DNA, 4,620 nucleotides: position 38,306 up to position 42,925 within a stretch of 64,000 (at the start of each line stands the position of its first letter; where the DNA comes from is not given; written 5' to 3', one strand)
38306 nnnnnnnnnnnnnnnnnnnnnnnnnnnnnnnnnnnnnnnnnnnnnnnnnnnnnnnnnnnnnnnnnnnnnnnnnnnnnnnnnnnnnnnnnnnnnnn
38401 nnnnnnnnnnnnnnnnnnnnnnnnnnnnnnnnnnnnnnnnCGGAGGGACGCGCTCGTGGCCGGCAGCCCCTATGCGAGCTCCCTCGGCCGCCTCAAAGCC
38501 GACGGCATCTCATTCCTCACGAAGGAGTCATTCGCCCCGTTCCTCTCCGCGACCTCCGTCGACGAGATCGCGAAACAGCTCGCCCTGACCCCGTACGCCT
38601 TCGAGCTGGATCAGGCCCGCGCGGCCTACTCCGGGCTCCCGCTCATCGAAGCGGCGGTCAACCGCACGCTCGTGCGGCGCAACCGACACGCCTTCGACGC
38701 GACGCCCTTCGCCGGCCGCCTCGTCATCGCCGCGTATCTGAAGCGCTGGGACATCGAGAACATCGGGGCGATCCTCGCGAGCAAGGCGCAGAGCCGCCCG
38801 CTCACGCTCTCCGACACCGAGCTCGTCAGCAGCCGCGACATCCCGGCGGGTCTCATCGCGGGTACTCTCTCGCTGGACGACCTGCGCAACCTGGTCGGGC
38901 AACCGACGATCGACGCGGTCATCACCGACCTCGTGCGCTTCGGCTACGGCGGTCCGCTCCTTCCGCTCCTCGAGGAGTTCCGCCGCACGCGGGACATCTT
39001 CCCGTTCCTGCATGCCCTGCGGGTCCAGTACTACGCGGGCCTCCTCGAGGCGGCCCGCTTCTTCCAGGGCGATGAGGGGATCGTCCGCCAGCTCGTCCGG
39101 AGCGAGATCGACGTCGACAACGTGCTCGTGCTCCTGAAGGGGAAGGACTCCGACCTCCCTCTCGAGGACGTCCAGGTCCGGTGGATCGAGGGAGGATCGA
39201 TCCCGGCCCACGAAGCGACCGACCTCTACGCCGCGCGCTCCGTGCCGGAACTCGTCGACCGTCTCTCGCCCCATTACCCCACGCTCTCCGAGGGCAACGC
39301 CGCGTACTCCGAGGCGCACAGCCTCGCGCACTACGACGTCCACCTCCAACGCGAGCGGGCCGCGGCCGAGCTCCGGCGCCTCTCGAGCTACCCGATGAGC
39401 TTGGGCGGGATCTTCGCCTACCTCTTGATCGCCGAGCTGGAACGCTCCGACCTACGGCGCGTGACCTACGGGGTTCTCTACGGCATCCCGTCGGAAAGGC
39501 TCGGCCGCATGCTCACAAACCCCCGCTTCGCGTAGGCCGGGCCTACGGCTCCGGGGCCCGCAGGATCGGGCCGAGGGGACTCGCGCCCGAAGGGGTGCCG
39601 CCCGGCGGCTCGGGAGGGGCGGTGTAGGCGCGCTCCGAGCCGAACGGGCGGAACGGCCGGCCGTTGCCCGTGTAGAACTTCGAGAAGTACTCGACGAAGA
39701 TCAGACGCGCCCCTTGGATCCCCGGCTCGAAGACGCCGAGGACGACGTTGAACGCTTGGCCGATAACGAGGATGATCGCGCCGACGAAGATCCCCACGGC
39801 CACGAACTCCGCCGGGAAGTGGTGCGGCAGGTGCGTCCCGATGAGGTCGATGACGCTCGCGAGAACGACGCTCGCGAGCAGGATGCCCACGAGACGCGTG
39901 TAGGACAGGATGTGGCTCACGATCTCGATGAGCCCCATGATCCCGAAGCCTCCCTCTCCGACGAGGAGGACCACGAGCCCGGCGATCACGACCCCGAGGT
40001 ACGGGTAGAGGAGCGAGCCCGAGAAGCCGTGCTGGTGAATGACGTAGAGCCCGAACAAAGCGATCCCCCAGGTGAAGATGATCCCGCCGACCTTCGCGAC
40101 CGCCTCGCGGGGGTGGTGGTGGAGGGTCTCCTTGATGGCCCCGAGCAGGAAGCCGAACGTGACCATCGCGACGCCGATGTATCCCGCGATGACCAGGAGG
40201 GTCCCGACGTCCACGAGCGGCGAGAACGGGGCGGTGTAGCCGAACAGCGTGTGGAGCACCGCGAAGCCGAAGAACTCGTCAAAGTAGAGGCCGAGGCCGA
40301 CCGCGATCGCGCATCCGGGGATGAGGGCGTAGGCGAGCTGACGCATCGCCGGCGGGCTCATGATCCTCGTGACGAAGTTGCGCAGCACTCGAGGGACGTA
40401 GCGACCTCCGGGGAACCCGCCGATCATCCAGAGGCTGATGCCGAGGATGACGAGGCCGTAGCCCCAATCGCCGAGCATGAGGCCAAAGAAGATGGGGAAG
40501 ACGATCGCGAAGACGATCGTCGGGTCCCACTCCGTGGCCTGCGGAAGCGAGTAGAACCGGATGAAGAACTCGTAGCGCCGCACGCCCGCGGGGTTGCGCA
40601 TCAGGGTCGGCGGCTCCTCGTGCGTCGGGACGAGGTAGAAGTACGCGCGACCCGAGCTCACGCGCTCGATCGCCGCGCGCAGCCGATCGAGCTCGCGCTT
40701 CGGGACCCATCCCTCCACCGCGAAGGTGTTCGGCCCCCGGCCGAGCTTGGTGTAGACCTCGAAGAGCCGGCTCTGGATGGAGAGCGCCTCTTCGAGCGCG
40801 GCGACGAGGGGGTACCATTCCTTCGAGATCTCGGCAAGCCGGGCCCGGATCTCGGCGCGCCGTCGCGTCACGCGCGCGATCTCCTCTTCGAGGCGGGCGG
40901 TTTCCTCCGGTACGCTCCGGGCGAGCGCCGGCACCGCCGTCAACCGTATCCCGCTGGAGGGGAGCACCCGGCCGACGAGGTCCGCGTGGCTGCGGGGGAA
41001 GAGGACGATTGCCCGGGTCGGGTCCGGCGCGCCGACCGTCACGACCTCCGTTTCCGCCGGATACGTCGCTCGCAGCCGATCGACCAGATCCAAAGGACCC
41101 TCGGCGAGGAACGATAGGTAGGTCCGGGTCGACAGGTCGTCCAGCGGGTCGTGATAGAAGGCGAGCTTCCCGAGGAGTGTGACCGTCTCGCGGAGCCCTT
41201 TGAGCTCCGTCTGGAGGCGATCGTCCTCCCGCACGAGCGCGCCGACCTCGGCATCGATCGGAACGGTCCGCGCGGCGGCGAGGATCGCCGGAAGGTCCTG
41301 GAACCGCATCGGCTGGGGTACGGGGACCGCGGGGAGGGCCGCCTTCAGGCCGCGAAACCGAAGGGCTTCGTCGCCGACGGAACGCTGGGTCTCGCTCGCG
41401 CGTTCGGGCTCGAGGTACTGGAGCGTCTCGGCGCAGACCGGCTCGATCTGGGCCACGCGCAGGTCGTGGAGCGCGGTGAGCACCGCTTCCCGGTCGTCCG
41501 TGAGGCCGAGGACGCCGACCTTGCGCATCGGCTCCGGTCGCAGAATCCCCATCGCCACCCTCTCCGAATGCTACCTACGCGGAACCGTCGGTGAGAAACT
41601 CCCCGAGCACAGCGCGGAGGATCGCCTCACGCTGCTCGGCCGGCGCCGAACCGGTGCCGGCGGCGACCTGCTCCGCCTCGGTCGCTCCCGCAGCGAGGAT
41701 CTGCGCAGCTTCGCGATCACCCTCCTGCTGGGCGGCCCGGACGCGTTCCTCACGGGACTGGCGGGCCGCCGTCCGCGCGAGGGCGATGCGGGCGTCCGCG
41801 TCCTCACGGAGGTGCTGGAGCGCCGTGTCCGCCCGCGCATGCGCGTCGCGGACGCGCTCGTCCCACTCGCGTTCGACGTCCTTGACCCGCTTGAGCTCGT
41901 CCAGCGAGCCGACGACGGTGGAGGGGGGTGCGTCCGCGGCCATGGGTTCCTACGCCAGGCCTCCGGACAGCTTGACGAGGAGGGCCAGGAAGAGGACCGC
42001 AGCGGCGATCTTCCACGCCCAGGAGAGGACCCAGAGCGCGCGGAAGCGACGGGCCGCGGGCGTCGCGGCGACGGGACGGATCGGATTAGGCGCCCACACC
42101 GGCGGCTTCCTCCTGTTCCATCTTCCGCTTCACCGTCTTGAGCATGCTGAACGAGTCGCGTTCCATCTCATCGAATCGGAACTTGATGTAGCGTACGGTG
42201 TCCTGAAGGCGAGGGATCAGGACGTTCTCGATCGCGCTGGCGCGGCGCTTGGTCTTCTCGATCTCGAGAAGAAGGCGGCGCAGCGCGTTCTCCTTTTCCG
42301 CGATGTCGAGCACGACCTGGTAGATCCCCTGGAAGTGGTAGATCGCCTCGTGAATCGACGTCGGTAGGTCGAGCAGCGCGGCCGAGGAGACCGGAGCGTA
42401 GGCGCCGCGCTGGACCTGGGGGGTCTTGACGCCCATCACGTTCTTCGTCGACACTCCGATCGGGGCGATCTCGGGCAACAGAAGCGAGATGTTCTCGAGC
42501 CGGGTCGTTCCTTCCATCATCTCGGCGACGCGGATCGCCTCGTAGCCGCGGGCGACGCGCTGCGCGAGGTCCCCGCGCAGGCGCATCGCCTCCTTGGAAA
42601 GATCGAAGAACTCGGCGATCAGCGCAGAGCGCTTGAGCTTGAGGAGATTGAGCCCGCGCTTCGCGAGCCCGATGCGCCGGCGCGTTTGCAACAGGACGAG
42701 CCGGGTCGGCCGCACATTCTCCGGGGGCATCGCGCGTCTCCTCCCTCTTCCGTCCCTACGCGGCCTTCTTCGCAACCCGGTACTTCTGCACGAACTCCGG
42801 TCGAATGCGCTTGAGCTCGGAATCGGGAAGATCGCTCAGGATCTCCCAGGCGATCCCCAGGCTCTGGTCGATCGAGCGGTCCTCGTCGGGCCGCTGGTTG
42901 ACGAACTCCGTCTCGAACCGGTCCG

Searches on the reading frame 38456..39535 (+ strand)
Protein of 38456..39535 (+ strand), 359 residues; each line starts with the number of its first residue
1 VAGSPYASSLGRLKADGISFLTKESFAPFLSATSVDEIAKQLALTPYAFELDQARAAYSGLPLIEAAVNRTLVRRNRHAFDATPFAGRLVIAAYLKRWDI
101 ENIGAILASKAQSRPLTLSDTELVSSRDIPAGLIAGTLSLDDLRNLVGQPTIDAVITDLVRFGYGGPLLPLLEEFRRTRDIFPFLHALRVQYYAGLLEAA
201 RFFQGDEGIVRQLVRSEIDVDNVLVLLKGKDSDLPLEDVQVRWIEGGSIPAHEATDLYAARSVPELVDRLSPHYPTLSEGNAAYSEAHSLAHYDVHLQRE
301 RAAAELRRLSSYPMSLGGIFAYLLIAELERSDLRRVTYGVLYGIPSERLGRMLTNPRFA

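Call 31: search_protein_families(library=pfam, proteins=[window:38456-39535:+], max_evalue=0.001)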
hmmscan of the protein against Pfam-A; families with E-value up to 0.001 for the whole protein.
window:38456-39535:+ (359 aa): 1 family
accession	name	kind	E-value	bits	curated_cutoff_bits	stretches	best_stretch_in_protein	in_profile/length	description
PF01992.21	vATP-synt_AC39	-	7.8e-45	154.1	29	1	18-349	10-336/339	ATP synthase (C/AC39) subunit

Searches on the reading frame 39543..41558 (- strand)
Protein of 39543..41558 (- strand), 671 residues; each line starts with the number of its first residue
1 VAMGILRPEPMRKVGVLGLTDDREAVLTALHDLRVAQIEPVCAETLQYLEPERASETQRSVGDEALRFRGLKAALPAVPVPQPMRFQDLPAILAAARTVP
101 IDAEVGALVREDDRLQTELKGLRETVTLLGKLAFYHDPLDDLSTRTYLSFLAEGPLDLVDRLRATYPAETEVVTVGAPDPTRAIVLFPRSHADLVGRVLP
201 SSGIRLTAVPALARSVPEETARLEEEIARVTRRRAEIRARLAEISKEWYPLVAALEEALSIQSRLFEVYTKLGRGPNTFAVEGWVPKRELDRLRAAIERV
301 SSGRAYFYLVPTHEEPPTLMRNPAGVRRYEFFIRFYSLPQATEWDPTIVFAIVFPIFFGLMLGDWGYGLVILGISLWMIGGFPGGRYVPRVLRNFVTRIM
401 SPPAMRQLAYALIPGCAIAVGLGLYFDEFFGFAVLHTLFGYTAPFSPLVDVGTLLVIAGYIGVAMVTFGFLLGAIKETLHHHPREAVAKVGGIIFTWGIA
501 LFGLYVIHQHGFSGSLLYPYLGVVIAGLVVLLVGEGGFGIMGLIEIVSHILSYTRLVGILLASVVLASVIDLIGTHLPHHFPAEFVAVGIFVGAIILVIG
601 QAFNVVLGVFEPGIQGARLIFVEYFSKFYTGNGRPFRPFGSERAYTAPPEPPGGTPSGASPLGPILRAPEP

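Call 31: search_protein_families(library=pfam, proteins=[window:39543-41558:-], max_evalue=0.001)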
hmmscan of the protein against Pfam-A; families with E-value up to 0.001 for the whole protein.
window:39543-41558:- (671 aa): 1 family
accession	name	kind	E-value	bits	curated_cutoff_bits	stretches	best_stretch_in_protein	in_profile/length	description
PF01496.24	V_ATPase_I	-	2.2e-22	79.3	30.7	2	220-379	252-414/815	V-type ATPase 116kDa subunit family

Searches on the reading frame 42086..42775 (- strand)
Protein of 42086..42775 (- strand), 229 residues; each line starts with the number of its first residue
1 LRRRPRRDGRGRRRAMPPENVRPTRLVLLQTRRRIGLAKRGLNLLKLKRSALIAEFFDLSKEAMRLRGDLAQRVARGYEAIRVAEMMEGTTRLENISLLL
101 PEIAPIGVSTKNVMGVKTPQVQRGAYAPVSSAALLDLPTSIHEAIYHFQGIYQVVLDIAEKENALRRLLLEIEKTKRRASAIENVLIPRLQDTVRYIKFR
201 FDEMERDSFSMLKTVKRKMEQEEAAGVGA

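Call 31: search_protein_families(library=pfam, proteins=[window:42086-42775:-], max_evalue=0.001)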
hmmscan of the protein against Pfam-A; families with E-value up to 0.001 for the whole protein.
window:42086-42775:- (229 aa): 1 family
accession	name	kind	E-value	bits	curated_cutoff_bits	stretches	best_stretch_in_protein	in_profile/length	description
PF01813.22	ATP-synt_D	-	4e-47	161.1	25.7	1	28-217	2-196/196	ATP synthase subunit D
